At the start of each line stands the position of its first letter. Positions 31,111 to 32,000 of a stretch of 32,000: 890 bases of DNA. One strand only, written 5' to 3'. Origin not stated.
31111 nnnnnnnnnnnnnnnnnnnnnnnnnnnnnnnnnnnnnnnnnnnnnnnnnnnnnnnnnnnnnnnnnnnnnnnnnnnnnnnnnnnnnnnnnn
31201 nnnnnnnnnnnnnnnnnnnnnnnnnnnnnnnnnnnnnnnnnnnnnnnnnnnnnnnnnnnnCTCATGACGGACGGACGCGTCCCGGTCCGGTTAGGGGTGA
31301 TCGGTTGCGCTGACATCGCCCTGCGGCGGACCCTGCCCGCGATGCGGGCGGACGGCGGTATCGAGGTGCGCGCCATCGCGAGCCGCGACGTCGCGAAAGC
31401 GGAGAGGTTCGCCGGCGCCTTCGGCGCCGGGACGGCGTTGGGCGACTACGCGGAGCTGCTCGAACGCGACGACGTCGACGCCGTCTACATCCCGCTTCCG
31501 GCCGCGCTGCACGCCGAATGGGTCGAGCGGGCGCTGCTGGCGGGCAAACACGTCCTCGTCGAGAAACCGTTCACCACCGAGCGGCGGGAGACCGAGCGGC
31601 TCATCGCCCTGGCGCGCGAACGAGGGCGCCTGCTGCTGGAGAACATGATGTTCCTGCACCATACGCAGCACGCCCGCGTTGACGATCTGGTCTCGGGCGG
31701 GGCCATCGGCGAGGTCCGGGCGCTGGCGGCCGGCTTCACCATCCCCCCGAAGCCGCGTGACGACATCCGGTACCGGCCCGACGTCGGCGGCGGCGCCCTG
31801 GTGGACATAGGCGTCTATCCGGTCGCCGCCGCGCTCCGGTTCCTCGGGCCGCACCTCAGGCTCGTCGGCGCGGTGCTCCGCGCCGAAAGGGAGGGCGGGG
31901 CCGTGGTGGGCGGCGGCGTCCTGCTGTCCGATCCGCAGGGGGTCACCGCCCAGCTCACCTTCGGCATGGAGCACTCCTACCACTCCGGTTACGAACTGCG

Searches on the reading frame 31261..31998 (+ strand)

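Call 27: search_protein_families(library=pfam, proteins=[window:31261-31998:+], max_evalue=0.001)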
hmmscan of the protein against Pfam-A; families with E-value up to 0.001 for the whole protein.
window:31261-31998:+ (246 aa): 2 families
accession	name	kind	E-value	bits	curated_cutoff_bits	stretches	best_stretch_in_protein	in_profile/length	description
PF01408.29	GFO_IDH_MocA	-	2.6e-23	83.4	24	1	10-126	2-117/120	Oxidoreductase family, NAD-binding Rossmann fold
PF22725.1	GFO_IDH_MocA_C3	-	5.7e-13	49.4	27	1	138-241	2-109/124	GFO/IDH/MocA C-terminal domain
